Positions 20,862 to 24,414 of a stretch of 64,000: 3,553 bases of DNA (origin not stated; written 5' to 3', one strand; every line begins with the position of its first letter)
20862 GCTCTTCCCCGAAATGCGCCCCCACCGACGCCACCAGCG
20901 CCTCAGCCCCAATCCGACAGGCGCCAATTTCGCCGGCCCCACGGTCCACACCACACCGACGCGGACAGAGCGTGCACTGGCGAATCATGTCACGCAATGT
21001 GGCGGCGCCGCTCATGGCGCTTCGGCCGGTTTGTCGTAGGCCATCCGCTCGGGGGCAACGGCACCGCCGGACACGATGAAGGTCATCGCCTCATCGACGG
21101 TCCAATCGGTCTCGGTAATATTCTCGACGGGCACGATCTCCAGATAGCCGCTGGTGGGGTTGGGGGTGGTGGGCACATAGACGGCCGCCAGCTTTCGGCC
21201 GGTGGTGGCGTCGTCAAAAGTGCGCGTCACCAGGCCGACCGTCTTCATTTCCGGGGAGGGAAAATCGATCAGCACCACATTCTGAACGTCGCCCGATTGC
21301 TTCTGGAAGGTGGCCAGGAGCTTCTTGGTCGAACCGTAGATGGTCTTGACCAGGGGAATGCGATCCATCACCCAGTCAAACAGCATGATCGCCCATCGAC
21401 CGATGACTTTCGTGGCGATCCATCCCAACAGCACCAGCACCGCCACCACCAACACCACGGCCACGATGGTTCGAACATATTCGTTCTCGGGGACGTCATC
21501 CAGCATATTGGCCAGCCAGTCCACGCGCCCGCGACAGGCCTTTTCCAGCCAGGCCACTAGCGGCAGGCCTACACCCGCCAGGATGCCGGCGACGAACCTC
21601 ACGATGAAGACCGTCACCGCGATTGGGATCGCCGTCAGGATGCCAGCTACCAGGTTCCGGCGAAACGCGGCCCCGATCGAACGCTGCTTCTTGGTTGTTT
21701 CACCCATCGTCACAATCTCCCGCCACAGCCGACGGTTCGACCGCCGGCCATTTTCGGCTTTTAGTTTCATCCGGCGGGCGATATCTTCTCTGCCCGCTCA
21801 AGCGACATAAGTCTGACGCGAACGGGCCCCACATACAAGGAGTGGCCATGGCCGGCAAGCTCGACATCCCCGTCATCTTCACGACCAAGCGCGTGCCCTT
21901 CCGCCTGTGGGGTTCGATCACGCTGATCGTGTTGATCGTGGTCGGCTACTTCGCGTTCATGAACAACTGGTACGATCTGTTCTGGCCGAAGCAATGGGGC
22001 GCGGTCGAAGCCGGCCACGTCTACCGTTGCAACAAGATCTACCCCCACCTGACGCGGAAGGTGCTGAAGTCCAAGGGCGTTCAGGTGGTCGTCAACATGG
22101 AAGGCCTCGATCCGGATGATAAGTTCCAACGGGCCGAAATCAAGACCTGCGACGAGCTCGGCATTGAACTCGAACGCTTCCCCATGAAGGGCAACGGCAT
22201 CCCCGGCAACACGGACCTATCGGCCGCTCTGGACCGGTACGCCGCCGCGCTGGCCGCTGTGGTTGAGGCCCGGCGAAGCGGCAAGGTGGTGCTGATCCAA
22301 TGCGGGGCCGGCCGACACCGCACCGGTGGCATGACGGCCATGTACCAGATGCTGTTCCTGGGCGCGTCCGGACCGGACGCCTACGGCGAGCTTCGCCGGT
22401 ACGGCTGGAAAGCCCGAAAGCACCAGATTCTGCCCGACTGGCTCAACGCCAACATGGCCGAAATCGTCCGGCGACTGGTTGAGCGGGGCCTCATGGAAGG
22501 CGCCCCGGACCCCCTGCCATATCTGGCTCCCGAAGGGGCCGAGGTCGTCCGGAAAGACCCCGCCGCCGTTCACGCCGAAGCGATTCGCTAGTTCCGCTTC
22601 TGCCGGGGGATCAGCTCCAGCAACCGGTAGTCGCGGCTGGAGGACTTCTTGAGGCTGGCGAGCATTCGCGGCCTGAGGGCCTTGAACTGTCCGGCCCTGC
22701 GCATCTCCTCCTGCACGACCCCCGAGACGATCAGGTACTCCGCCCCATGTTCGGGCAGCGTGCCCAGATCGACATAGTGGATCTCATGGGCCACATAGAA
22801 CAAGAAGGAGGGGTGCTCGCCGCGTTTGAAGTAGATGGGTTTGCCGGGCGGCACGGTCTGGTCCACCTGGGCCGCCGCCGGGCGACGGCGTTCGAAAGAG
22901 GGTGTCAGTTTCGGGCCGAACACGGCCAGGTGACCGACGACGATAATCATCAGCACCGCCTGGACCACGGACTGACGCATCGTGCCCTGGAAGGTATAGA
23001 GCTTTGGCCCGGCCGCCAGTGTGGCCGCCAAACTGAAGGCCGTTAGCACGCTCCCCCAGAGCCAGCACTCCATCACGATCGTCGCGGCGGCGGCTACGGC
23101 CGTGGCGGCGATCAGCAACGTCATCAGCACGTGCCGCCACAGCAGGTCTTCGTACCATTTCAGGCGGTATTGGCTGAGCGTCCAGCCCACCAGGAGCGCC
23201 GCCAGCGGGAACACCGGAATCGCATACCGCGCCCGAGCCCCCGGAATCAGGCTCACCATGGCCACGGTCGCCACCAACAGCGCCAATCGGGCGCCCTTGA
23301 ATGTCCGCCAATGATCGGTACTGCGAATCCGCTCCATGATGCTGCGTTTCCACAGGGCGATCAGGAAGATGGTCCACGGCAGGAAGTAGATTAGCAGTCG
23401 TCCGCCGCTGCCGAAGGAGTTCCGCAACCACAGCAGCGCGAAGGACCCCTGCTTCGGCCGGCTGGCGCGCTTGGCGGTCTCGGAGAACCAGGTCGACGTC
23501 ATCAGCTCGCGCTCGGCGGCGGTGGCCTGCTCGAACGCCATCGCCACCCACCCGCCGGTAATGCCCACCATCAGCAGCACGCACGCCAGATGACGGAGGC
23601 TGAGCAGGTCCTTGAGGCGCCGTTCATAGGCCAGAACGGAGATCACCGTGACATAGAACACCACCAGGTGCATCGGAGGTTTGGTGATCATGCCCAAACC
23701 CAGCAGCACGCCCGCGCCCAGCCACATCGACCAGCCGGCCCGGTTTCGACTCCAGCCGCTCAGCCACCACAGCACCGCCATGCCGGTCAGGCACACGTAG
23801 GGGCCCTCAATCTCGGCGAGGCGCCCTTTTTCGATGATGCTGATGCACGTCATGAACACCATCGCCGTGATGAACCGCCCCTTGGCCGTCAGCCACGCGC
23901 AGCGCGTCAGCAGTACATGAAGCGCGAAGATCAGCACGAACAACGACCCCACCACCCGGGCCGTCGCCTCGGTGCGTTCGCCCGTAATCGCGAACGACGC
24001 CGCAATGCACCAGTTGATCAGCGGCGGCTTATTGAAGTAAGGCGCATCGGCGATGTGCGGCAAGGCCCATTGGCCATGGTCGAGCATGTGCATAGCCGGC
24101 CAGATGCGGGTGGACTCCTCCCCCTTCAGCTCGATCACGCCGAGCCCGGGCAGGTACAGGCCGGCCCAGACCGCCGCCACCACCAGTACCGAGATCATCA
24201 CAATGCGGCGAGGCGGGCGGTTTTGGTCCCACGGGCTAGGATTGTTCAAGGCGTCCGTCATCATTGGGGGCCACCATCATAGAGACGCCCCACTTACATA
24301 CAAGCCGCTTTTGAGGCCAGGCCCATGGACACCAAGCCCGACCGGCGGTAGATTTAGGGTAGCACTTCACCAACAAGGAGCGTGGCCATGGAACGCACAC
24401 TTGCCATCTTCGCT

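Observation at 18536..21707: Translationally coupled module DUF502 - PflX-like radical SAM - MenA-like prenyltransferase - CPBP protease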

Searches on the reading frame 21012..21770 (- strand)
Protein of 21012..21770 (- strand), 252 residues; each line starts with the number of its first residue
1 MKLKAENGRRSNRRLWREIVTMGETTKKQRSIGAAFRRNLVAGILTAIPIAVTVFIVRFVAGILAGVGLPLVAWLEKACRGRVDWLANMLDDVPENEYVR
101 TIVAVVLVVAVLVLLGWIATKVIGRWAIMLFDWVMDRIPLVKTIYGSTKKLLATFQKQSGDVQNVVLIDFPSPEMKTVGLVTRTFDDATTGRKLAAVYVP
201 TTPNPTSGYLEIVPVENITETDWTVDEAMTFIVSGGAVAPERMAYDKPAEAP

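Call 3: search_protein_families(library=pfam, proteins=[window:21012-21770:-], max_evalue=0.01)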
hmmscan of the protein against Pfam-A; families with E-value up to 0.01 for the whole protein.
window:21012-21770:- (252 aa): 1 family
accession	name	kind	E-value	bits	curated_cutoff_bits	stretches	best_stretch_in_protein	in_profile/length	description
PF04367.18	DUF502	-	6.2e-29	100.5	23.8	1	106-207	1-107/107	Protein of unknown function (DUF502)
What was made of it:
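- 21012..21770 (-): DUF502 membrane protein, 252 aa (or 231 aa from 21707); a lineage-specific neighbour. PF04367 E 6e-29 (call 3).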

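Call 4: search_protein_families(library=ncbifam, proteins=[window:21012-21770:-], max_evalue=0.01)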
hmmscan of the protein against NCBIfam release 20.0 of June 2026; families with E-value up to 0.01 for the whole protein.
window:21012-21770:- (252 aa): 0 families

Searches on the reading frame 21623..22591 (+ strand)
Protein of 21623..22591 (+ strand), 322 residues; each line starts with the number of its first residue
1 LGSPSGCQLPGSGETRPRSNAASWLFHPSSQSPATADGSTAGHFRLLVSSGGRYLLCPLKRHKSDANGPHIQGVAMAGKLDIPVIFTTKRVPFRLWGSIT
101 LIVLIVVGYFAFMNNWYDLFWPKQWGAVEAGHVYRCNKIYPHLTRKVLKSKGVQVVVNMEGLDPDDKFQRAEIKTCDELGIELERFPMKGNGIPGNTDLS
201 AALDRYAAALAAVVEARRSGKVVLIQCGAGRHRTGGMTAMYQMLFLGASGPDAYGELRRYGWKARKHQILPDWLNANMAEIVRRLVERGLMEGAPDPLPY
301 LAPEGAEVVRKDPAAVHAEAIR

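Call 3: search_protein_families(library=pfam, proteins=[window:21623-22591:+], max_evalue=0.01)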
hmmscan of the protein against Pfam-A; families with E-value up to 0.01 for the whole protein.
window:21623-22591:+ (322 aa): 6 families
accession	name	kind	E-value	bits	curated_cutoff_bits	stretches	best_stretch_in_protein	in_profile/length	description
PF00782.25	DSPc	-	7.4e-06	26.2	33.5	1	141-271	7-119/133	Dual specificity phosphatase, catalytic domain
PF22785.1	Tc-R-P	-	8.6e-05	23.5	27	1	146-241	17-100/106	Polymorphic toxin system, DSP-PTPase phosphatase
PF22784.1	PTP-SAK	-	0.00045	20.7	27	1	207-253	74-119/153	Swiss Army Knife protein, DSP-PTPase phosphatase domain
PF22741.1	PTP-NADK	-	0.0025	17.7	27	1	148-242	44-129/163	DSP-PTPase phosphatase fused to NAD+ Kinase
PF13350.11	Y_phosphatase3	-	0.003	18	22.2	1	202-244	114-152/240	Tyrosine phosphatase family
PF14566.11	PTPlike_phytase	-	0.0072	16.9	27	1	177-244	98-157/158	Inositol hexakisphosphate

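Call 4: search_protein_families(library=ncbifam, proteins=[window:21623-22591:+], max_evalue=0.01)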
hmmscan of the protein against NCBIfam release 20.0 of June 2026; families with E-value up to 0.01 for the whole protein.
window:21623-22591:+ (322 aa): 0 families

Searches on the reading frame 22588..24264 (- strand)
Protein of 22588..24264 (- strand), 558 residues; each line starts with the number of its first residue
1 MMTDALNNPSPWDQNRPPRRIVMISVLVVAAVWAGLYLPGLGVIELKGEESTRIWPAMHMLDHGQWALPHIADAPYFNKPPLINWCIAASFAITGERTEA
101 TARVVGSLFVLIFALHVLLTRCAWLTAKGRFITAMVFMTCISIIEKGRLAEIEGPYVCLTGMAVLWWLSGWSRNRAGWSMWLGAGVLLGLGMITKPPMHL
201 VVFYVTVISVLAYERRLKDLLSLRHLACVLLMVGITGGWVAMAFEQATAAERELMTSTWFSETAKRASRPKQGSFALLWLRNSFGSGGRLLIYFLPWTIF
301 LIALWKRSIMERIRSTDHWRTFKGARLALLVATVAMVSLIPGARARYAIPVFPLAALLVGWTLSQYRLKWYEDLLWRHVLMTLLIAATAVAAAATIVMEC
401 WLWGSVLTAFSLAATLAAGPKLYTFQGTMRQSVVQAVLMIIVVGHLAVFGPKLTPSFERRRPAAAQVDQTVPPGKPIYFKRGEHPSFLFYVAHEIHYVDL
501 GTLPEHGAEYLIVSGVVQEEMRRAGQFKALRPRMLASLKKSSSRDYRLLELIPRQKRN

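Call 3: search_protein_families(library=pfam, proteins=[window:22588-24264:-], max_evalue=0.01)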
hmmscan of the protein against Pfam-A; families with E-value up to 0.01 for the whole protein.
window:22588-24264:- (558 aa): 1 family
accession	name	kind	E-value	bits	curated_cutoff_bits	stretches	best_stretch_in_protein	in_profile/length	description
PF13231.12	PMT_2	-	2.5e-13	51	26.1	1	78-233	1-154/160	Dolichyl-phosphate-mannose-protein mannosyltransferase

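Call 4: search_protein_families(library=ncbifam, proteins=[window:22588-24264:-], max_evalue=0.01)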
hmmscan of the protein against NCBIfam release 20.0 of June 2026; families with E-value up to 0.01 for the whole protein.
window:22588-24264:- (558 aa): 1 family
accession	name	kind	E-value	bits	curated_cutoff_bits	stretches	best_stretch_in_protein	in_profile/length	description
NF009784.2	PRK13279.1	equivalog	1.7e-17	63.3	567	1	58-397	40-366/539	lipid IV(A) 4-amino-4-deoxy-L-arabinosyltransferase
